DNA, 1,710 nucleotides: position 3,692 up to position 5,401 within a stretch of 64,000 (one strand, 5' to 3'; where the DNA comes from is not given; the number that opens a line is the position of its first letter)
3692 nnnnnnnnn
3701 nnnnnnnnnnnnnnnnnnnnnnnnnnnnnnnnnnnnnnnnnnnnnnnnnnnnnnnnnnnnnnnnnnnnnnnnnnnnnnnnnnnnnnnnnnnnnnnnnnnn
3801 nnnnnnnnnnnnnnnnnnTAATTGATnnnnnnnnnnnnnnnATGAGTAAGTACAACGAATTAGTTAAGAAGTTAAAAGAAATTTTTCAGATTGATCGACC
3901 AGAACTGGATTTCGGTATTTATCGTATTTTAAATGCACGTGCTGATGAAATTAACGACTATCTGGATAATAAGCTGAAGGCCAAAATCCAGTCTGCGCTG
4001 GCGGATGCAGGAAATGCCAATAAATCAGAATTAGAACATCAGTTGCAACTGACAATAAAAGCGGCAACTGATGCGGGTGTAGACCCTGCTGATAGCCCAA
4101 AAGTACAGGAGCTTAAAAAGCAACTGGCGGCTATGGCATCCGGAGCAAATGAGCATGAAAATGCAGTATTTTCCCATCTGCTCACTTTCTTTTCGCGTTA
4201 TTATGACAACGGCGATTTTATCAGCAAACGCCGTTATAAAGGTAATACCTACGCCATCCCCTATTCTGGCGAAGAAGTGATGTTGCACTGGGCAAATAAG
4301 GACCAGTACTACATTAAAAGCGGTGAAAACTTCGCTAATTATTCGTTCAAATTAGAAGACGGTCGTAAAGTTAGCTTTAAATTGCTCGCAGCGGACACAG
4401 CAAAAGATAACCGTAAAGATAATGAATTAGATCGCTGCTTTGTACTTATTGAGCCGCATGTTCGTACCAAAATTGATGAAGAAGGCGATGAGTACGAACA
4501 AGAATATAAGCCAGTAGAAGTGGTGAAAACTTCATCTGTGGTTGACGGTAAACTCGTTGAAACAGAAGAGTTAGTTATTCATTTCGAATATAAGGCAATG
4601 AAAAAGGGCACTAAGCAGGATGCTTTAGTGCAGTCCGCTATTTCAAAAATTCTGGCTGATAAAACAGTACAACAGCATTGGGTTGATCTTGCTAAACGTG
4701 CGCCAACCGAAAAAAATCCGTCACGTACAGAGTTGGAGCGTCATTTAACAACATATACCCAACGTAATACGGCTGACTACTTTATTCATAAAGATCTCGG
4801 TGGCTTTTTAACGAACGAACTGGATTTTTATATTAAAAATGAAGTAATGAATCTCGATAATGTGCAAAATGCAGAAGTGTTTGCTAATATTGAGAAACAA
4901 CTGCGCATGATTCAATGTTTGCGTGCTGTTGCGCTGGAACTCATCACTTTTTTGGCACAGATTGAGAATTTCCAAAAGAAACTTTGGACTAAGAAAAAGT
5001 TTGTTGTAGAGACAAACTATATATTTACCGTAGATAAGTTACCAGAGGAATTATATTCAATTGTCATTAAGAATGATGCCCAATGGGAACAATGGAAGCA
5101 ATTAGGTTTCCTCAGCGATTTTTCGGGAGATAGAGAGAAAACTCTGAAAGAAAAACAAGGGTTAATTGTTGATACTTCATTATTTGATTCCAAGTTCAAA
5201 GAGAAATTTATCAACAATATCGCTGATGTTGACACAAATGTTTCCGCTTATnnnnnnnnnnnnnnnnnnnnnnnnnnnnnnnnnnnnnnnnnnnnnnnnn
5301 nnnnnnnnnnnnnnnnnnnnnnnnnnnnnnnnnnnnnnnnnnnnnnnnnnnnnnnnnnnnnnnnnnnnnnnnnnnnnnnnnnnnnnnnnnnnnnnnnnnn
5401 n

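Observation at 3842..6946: Methyltransferase about 1.5 times the size of a Type III Mod, with large unassigned N- and C-terminal regions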

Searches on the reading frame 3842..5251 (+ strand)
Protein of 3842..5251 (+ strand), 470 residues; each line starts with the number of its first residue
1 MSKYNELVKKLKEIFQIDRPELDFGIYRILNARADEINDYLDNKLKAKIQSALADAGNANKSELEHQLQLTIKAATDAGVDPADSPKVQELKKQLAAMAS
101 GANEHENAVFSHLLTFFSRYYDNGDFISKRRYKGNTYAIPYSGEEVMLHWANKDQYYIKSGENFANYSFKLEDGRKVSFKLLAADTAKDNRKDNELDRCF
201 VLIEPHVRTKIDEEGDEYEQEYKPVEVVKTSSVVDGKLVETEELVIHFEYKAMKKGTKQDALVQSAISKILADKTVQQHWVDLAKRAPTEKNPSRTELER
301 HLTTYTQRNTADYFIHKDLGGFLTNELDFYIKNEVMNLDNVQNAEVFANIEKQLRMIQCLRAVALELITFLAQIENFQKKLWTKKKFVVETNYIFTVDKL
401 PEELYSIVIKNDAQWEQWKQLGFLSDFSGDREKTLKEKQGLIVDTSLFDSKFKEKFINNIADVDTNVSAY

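Call 23: search_protein_families(proteins=[window:3842-5251:+], library=phrogs, max_evalue=0.01)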
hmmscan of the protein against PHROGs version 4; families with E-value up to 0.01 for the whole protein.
window:3842-5251:+ (470 aa): 0 families

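Call 29: search_protein_representatives(protein=window:3842-5251:+)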
Query: 470 residues. Proteins with E-value up to 0.001 (for the whole library): 2373; up to 1e-10: 1628; up to 1e-30: 890. The best 150 are listed.
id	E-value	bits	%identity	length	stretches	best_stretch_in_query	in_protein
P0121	2.7e-264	893.3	88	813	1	1-468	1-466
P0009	3.6e-242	820.4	79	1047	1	1-467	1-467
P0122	1.4e-194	663.6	66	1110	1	1-466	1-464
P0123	9.7e-178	608.1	63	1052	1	3-465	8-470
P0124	1.7e-169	581.0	61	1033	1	1-466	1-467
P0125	2.7e-167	573.7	61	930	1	3-453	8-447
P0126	1.7e-159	548.0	62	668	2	92-468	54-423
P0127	1.4e-158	545.0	61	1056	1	1-437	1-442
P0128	3.6e-155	533.8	59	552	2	1-427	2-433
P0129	6.9e-153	526.2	59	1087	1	4-400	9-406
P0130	3.1e-150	517.5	58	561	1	4-398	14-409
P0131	1.8e-149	515.0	54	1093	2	1-432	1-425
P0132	1.9e-149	514.9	63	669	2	103-464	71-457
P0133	1.1e-147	509.1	57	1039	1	1-430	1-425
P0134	6.7e-143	493.3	54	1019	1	6-462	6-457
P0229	3.5e-89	316.3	40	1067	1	3-464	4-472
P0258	5.3e-85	302.5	40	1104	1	4-464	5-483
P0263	1.9e-84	300.7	39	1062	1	3-466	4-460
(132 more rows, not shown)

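Call 49: search_solved_structures(query=A2, max_evalue=10)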
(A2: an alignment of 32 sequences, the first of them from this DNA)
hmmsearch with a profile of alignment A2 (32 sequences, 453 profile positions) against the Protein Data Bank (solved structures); distinct sequences matched with E-value up to 10: 3.
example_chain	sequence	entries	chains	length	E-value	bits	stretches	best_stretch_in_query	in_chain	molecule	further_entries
8rc2_A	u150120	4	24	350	0.063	15.5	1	30-110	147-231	CRISPR type AFERR-associated protein Csf2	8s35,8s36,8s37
9nvx_H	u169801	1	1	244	0.54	12.5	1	101-135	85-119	CI91-Apex1.01 heavy chain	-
3q20_A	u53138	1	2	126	0.75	12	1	11-75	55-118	RbcX protein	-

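Call 54: profile_search(alignment_id=A2)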
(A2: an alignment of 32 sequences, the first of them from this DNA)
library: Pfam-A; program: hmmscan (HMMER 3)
A. the first sequence (470 residues): domains with independent E <= 10: 0; with E <= 0.001: 0
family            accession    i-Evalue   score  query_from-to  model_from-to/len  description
(no Pfam family matches the first sequence, even at E <= 10)
B. every sequence of the alignment scanned on its own (32 sequences): families by number of members that match
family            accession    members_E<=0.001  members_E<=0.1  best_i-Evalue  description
Lac_bphage_repr   PF06543.17                 0               1        3.1e-03  Lactococcus bacteriophage repressor
Casc1_N           PF15927.10                 0               1        1.0e-02  Cancer susceptibility candidate 1 N-terminus
DUF445            PF04286.17                 0               1        1.3e-02  Protein of unknown function (DUF445)
IcmF-related      PF06761.17                 0               1        1.4e-02  Intracellular multiplication and human macrophage-killing
EcpB_C            PF18649.7                  0               1        3.7e-02  EcpB C-terminal domain
Med16_bridge      PF20718.2                  0               1        5.9e-02  Mediator complex subunit 16, central helical bridge
TcdB_toxin_midN   PF12256.14                 0               1        6.0e-02  Insecticide toxin TcdB middle/N-terminal region
FlaG              PF03646.20                 0               1        8.3e-02  FlaG protein

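Call 58: predict_structure(alignment_id=A2)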
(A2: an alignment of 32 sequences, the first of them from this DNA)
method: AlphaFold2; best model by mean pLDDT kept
length: 470 residues; sequences in the alignment: 32
mean_pLDDT: 78.8   pTM: 0.47
mean pLDDT of the five models: 78.8, 77.9, 77.4, 76.8, 76.5
residues with pLDDT >= 90: 75; 70-90: 281; 50-70: 91; < 50: 23
segments of 3 or more residues with pLDDT < 50: 152-161, 312-316
pLDDT, mean of each block of 10 residues (from residue 1): 84 78 63 81 84 70 82 86 84 76 78 88 71 51 54 48 74 89 67 73 90 90 92 85 92 86 92 90 88 89 80 57 85 75 67 80 87 73 58 85 90 91 76 87 89 85 65
secondary structure, 60 per line:
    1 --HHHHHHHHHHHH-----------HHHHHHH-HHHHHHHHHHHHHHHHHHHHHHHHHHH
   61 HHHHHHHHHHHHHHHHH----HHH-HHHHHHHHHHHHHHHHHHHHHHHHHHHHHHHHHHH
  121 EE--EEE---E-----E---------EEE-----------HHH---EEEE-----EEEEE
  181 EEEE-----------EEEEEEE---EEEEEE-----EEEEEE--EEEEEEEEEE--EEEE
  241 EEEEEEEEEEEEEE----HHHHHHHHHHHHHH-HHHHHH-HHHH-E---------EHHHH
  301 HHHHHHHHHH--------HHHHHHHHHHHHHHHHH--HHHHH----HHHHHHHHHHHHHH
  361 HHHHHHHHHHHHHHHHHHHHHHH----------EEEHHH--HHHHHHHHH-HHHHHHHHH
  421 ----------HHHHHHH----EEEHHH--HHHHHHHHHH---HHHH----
elements in order: H3-14 H26-32 H34-77 H86-120 E125-127 E147-149 E167-170 E176-184 E196-202 E206-211 E217-222 E225-234 E237-254 H259-272 H274-279 H281-284 H297-310 H319-335 H338-342 H347-383 E394-396 H402-410 H412-420 H431-437 E442-444 H450-459 H463-466

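Call 69: find_encoding_contigs(protein=P0263, flank=8000, max_places=1)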
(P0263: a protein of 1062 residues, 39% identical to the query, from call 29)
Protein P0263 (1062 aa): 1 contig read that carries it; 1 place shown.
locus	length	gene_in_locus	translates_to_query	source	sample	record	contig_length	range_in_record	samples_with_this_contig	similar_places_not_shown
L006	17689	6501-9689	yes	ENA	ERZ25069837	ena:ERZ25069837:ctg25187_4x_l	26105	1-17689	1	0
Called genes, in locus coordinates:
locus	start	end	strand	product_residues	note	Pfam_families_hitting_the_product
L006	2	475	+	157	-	?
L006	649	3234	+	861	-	-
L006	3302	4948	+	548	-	PF00353:HemolysinCabind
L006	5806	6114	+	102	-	-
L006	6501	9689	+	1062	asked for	PF01555:N6_N4_Mtase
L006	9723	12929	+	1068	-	PF04851:ResIII, PF00270:DEAD (weak), PF18766:SWI2_SNF2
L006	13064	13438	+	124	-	-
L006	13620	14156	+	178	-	-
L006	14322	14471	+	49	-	-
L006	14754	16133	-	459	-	PF22429:HutF_N, PF01979:Amidohydro_1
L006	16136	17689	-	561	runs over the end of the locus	PF17391:Urocanase_N, PF01175:Urocanase, PF17392:Urocanase_C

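Call 70: find_encoding_contigs(protein=P0229, flank=8000, max_places=1)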
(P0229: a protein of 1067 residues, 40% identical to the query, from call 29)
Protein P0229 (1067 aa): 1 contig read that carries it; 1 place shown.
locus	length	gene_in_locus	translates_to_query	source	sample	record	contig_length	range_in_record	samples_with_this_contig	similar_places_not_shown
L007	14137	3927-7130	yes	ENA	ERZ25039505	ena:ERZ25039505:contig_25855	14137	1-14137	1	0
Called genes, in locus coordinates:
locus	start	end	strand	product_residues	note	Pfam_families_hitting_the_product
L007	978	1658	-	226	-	-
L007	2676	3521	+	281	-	PF04326:SLFN_AlbA_2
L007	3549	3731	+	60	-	-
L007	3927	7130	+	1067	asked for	PF01555:N6_N4_Mtase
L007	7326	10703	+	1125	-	PF00270:DEAD (weak), PF04851:ResIII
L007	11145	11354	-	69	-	-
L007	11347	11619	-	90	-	PF04365:BrnT_toxin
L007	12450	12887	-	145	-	-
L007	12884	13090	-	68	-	-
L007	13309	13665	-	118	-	-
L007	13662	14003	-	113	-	PF04255:DUF433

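Call 71: find_encoding_contigs(protein=P0258, flank=8000, max_places=1)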
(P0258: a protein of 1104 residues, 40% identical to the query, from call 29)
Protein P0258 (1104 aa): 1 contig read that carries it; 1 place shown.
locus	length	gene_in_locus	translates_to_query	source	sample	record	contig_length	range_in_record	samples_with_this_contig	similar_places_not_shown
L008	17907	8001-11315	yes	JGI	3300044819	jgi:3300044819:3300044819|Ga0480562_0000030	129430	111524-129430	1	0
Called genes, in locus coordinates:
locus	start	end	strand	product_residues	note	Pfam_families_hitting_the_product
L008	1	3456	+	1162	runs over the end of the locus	PF02463:SMC_N (faint), PF13514:AAA_27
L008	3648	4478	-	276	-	-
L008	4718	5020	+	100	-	PF13560:HTH_31, PF12844:HTH_19 (weak), PF01381:HTH_3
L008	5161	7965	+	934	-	PF00176:SNF2-rel_dom, PF00270:DEAD, PF04851:ResIII, PF00271:Helicase_C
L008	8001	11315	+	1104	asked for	PF01555:N6_N4_Mtase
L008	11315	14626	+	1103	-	PF00270:DEAD (faint), PF04851:ResIII, PF18766:SWI2_SNF2 (weak)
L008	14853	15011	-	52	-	-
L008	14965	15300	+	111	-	PF13730:HTH_36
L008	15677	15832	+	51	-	-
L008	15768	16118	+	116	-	-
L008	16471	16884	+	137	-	-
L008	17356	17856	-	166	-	-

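Call 72: find_related_loci(query=A2, collection=genome_contigs, flank=9000)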
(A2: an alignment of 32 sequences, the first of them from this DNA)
Query A2 (470 aa) in genome_contigs; peptide patterns used: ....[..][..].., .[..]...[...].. (x = any residue, [..] = any of these).
600 stretches matched a pattern (row limit reached: there are more); 534 encode a relative of the query (tblastn E <= 1e-3); the best 80 are kept; 80 distinct loci.
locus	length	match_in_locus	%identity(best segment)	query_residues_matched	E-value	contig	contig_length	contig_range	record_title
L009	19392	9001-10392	74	1-464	0e+0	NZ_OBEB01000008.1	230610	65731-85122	Arsukibacterium tuosuense strain CGMCC 1.12461, whole genome shotgun sequence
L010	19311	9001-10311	78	1-464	0e+0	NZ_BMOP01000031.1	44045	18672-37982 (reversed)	Shewanella xiamenensis strain JCM 16212 sequence31, whole genome shotgun sequence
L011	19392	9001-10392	62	1-469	0e+0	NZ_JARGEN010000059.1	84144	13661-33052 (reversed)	Ramlibacter sp. H39-3-26 platanus_K_17_124_59, whole genome shotgun sequence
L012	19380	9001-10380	62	3-469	0e+0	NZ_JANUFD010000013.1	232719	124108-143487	Pseudomonas sp. JUb42 Ga0480632_13, whole genome shotgun sequence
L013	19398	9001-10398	62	3-467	0e+0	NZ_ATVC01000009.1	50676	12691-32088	Aquaspirillum serpens DSM 68 G465DRAFT_scaffold00009.9_C, whole genome shotgun sequence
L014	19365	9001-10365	60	1-467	0e+0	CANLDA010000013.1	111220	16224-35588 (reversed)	uncultured Rhodobacteraceae bacterium isolate 3-368-3Z.fasta genome assembly, contig: NODE_13, whole genome shotgun sequ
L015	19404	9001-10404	61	1-469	0e+0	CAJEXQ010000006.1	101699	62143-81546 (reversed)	MAG: uncultured Chlorobiaceae bacterium isolate RF-1857-SP43-464-H3_S9 genome assembly, contig: NODE_6_length_101699_cov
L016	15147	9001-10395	60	1-469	0e+0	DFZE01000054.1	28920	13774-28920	MAG TPA_asm: Desulfobacteraceae bacterium UBA4064 UBA4064_contig_4643, whole genome shotgun sequence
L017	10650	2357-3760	60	2-469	0e+0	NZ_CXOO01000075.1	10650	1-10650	Limnohabitans sp. DM1, whole genome shotgun sequence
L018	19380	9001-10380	61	3-469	0e+0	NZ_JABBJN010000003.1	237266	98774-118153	Achromobacter sp. Bel Contig_3, whole genome shotgun sequence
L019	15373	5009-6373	60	1-467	0e+0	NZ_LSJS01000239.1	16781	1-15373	Erythrobacter donghaensis strain CCH17-B8 CCH17-B8_contig287, whole genome shotgun sequence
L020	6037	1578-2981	60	1-469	0e+0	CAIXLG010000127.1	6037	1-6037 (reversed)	MAG: uncultured Chlorobiaceae bacterium isolate I2_bin-059 genome assembly, contig: bin-059:127/228, whole genome shotgu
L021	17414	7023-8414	60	1-469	0e+0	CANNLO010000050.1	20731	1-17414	MAG: Methylococcaceae bacterium isolate ZH-Oct18-58 genome assembly, contig: ZH-Oct18-C1902, whole genome shotgun sequen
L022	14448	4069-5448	60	3-469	0e+0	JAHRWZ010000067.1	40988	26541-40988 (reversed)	MAG: Castellaniella sp. isolate DR_1_1.49 k141_319918, whole genome shotgun sequence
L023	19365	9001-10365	60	1-467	0e+0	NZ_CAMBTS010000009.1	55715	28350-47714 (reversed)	MAG: Novosphingobium sp. Chol11 isolate AE-24oct19-78 AE-24oct19-C499, whole genome shotgun sequence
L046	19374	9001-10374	66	1-463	0e+0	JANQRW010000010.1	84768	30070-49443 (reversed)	MAG: Marinicella sp. isolate IP29b_bin.79 k99_3238263, whole genome shotgun sequence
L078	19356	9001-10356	43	5-469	8e-117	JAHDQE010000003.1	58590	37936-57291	MAG: Ornatilinea sp. isolate SM3-B12.1 k141_3333, whole genome shotgun sequence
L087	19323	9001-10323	44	1-464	7e-113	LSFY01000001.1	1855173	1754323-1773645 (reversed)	Alkalithermobacter thermoalcaliphilus JW-YL-7 = DSM 7308 strain JW-YL-7 ctg1, whole genome shotgun sequence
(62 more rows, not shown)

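Call 79: fold_search(model_id=the predicted structure, library=afdb50)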
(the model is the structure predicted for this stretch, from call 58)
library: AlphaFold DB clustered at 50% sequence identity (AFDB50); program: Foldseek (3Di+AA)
matches with E <= 10: 590; with E <= 0.001: 283
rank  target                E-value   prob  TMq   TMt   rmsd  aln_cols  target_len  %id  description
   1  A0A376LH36            2.2e-65  1.00  0.43  0.29  22.8       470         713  100  Putative DNA modification methylase [Escherichia coli]
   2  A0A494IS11            3.4e-54  1.00  0.44  0.20  19.3       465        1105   75  Site-specific DNA-methyltransferase [Salmonella enterica I]
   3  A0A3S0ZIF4            1.4e-46  1.00  0.45  0.27  21.2       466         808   60  site-specific DNA-methyltransferase (adenine-specific)
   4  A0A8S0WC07            2.7e-46  1.00  0.45  0.40  21.3       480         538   57  Site-specific DNA-methyltransferase [Candidatus Methylobacter favarea]
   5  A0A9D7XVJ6            2.6e-45  1.00  0.45  0.27  21.0       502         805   51  Site-specific DNA-methyltransferase
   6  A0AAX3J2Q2            3.0e-45  1.00  0.44  0.49  16.9       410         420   66  DNA methylase [Pantoea brenneri]
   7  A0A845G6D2            1.3e-43  1.00  0.42  0.20  20.0       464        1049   58  Site-specific DNA-methyltransferase [Duganella vulcania]
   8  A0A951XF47            5.7e-42  1.00  0.42  0.19  20.5       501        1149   51  Site-specific DNA-methyltransferase
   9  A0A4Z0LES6            1.2e-41  1.00  0.36  0.19  19.1       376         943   79  site-specific DNA-methyltransferase (adenine-specific) [Salmonella enterica subsp. enterica serovar Poona]
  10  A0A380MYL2            3.7e-41  1.00  0.41  0.20  21.5       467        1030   52  Adenine specific DNA methylase Mod [Suttonella ornithocola]
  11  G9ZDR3                1.4e-40  1.00  0.46  0.23  19.2       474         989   51  DNA (Cytosine-5-)-methyltransferase [Cardiobacterium valvarum F0432]
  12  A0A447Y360            1.9e-40  1.00  0.33  0.47  14.0       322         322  100  Putative DNA modification methylase [Escherichia coli]
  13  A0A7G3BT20            2.9e-40  1.00  0.42  0.26  20.9       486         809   50  Site-specific DNA-methyltransferase
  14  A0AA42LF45            7.6e-40  1.00  0.41  0.28  21.1       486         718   50  DNA methyltransferase [Acinetobacter johnsonii]
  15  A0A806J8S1            8.5e-39  1.00  0.41  0.43  20.6       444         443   52  DNA methylase N-4/N-6 domain-containing protein [Glaesserella parasuis ZJ0906]
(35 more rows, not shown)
